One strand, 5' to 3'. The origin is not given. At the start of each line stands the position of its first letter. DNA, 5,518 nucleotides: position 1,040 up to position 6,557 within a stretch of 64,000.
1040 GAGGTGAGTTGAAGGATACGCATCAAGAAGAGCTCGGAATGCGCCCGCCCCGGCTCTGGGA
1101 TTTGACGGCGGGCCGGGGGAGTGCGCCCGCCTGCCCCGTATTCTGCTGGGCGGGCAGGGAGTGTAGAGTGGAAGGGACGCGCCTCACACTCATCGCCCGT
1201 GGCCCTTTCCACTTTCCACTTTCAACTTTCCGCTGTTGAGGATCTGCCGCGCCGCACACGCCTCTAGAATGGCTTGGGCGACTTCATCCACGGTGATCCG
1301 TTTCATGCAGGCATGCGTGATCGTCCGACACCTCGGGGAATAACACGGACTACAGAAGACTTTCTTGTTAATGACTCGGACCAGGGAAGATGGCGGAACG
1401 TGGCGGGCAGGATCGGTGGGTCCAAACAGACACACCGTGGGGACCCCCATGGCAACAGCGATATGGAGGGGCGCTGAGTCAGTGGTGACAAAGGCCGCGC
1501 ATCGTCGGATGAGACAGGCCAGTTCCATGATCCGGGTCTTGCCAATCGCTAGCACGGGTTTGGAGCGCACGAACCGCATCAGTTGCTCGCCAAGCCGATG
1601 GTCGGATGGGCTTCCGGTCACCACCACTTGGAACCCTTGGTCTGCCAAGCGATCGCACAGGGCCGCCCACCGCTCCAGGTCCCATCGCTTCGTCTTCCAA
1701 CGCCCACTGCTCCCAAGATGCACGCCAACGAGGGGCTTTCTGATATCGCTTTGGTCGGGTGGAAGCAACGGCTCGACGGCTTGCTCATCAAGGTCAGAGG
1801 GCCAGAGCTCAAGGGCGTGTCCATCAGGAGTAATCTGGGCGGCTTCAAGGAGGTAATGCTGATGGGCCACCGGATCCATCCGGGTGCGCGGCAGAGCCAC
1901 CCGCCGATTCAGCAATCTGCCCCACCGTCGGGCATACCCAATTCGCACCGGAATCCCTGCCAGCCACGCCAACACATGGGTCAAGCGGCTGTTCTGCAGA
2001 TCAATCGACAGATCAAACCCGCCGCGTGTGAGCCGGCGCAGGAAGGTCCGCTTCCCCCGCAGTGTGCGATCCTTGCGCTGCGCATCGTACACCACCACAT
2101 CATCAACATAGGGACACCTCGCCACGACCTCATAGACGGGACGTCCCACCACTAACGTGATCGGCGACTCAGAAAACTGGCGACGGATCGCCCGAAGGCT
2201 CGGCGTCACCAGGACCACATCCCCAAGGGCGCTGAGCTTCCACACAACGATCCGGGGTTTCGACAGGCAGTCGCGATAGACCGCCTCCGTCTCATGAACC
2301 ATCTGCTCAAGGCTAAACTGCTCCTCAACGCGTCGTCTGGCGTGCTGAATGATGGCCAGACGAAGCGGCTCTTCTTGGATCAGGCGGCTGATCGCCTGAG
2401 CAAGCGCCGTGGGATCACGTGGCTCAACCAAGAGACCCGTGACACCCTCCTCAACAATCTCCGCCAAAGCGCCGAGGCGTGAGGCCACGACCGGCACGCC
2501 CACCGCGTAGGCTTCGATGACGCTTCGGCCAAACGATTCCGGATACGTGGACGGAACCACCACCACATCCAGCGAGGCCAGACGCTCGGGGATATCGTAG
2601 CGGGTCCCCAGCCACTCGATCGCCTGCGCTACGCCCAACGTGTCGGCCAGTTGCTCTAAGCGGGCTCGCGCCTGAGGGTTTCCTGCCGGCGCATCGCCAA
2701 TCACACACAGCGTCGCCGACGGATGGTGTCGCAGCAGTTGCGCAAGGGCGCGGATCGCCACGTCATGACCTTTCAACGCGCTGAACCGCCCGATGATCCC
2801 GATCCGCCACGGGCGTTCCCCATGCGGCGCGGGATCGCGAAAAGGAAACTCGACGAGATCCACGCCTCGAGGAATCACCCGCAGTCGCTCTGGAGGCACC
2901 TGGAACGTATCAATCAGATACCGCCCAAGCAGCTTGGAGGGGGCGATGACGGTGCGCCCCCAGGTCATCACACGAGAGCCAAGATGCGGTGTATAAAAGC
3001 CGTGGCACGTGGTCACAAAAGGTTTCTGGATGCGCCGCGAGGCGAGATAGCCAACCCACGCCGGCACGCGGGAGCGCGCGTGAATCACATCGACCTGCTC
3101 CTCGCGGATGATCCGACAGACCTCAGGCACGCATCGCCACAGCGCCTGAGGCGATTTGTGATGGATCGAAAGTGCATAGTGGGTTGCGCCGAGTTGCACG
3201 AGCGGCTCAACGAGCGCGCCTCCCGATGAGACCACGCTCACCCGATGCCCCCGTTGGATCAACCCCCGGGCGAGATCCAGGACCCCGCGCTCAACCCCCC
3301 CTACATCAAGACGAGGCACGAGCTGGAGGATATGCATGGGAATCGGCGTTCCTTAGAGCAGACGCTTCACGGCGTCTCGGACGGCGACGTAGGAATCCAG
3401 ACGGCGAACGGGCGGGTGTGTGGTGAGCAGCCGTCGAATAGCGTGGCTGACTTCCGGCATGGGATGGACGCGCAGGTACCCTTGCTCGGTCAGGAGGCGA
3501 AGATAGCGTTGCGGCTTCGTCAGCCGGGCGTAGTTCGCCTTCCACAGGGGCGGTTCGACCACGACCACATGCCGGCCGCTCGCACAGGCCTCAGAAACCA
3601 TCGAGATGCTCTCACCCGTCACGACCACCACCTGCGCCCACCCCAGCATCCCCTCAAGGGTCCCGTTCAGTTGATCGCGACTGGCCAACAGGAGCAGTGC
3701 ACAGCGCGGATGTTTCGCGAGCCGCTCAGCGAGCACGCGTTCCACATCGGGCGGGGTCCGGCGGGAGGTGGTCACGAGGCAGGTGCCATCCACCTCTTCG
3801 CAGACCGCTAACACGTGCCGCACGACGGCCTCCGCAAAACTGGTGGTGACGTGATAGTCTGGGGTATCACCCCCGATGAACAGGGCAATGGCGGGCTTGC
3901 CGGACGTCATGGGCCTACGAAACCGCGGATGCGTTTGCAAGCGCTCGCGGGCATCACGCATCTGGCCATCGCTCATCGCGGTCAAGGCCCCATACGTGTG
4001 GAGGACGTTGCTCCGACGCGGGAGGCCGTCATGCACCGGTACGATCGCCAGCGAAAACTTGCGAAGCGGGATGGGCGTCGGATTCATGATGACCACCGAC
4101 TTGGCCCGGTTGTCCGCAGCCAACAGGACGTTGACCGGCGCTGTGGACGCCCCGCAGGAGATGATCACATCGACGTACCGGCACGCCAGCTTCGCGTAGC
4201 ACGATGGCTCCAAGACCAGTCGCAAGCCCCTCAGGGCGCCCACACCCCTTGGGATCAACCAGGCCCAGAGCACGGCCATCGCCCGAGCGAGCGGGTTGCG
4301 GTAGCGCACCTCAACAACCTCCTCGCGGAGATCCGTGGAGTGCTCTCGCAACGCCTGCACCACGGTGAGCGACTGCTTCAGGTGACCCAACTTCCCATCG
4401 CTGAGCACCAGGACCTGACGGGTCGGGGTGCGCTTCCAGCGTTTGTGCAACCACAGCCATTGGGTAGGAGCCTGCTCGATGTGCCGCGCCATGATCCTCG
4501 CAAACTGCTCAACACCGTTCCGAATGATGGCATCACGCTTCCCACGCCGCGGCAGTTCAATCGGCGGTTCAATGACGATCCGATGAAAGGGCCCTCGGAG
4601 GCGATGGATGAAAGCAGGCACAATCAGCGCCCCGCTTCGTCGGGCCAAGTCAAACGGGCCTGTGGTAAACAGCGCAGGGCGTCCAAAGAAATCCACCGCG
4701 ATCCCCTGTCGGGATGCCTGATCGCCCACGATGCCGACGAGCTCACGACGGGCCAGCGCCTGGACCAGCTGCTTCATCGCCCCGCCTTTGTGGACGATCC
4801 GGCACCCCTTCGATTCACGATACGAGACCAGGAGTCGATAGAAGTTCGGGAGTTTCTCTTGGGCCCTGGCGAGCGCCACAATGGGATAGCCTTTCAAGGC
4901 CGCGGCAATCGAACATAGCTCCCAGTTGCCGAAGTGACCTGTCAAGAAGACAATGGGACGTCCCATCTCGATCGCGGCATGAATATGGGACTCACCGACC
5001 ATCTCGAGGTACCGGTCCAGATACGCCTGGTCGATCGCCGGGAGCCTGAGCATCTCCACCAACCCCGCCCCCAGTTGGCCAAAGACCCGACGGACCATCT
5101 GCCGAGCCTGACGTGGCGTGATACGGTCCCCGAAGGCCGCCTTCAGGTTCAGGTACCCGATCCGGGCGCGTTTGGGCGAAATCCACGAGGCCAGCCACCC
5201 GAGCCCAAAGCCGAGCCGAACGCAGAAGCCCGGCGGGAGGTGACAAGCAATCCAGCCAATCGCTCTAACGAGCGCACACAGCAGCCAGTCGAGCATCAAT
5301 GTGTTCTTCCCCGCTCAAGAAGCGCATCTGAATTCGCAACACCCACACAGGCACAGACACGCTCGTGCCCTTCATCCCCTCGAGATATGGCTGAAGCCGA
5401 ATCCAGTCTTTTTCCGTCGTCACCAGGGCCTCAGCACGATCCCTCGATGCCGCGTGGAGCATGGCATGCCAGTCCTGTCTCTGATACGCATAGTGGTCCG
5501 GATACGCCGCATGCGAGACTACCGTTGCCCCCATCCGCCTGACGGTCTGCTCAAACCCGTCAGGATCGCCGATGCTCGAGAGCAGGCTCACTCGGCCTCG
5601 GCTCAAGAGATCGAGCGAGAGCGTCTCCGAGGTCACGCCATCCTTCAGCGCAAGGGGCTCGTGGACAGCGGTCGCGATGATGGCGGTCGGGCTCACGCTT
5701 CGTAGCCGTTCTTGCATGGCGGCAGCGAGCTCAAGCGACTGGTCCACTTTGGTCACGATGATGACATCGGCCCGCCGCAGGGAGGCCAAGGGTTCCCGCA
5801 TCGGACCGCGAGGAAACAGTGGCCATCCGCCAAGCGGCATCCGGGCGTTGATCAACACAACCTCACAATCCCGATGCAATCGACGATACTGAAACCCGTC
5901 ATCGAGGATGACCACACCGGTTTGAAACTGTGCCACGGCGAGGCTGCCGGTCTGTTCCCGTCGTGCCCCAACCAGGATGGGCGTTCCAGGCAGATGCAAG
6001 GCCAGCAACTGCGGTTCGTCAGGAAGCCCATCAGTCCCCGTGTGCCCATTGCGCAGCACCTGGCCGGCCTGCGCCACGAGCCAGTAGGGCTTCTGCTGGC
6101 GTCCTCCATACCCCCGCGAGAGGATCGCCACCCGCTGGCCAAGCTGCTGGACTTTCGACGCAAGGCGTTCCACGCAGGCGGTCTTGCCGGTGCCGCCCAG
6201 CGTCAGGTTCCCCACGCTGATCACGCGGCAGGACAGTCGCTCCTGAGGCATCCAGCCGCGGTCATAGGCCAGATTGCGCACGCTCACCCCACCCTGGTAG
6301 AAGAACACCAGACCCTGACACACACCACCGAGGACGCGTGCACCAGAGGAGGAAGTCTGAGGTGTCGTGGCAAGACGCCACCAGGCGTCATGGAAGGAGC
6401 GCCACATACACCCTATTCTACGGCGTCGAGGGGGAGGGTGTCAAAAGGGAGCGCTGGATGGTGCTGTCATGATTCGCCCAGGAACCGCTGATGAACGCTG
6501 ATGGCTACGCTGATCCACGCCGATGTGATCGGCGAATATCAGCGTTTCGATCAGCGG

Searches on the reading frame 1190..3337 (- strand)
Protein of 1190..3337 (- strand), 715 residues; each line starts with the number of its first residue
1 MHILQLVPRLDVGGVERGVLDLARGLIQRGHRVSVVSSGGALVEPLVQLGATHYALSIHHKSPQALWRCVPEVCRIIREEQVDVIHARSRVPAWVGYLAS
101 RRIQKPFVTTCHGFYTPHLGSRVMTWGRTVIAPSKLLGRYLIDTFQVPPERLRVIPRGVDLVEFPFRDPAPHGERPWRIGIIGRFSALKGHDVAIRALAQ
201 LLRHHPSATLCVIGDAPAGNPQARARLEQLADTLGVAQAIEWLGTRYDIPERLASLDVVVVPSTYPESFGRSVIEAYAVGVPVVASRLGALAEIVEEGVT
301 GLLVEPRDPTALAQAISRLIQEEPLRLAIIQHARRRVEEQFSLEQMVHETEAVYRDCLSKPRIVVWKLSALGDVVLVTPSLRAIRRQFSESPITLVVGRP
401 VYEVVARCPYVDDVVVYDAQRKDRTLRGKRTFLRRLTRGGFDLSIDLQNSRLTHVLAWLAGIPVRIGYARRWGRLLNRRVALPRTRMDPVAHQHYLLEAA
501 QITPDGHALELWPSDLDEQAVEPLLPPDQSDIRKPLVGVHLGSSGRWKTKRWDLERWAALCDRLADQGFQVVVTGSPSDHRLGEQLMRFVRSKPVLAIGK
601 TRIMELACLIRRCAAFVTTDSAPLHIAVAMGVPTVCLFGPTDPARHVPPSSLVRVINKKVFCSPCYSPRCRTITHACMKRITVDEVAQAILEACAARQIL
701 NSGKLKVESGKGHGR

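Call 24: search_protein_families(library=pfam, max_evalue=0.00001, proteins=[window:1190-3337:-])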
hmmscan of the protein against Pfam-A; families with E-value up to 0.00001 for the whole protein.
window:1190-3337:- (715 aa): 8 families
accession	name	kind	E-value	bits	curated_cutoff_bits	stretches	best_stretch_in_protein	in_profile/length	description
PF00534.26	Glycos_transf_1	-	3.9e-38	131.1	26.4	1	170-336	9-172/172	Glycosyl transferases group 1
PF13692.12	Glyco_trans_1_4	-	1.1e-37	129.9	27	1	178-321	3-141/142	Glycosyl transferases group 1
PF01075.23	Glyco_transf_9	-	5.1e-36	124.7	22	1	431-671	3-242/247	Glycosyltransferase family 9 (heptosyltransferase)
PF13439.12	Glyco_transf_4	-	2.7e-32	112.6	28.5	1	12-161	1-168/170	Glycosyltransferase Family 4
PF13579.12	Glyco_trans_4_4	-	2.3e-17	64.2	29.7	1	13-158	1-158/158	Glycosyl transferase 4-like domain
PF20706.3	GT4-conflict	-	3.7e-14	53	26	1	167-342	188-377/385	Family 4 Glycosyltransferase in conflict systems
PF13477.12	Glyco_trans_4_2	-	1.9e-08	35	23.4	1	20-113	14-108/139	Glycosyl transferase 4-like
PF13524.12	Glyco_trans_1_2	-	4.9e-08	33.5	25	1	236-349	28-141/144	Glycosyl transferase-like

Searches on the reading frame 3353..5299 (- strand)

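Call 84: search_protein_families(library=pfam, max_evalue=0.00001, proteins=[window:3353-5299:-])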
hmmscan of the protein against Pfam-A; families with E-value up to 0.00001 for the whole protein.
window:3353-5299:- (648 aa): 2 families
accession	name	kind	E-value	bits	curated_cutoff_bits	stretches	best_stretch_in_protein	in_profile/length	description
PF06258.17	Mito_fiss_Elm1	-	8.4e-52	176.6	27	1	305-616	2-282/304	Mitochondrial fission ELM1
PF03279.18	Lip_A_acyltrans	-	6.9e-51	173.6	22.3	1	8-290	16-295/295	Bacterial lipid A biosynthesis acyltransferase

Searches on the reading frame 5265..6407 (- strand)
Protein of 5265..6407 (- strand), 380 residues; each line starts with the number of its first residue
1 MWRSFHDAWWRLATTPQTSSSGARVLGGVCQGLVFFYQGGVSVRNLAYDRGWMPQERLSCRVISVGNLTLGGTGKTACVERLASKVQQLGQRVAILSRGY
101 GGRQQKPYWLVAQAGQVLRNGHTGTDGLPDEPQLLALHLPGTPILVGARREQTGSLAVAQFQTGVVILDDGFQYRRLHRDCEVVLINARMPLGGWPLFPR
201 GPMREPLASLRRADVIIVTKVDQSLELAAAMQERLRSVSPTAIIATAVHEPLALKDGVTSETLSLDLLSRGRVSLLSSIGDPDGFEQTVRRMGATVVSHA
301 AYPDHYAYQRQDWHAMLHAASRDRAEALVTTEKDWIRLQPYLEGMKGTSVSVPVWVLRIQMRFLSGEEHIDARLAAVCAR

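Call 84: search_protein_families(library=pfam, max_evalue=0.00001, proteins=[window:5265-6407:-])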
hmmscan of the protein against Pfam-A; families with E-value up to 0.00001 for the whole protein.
window:5265-6407:- (380 aa): 1 family
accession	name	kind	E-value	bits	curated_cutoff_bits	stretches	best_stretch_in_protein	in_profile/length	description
PF02606.20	LpxK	-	1.7e-76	257.9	27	1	35-376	10-325/328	Tetraacyldisaccharide-1-P 4'-kinase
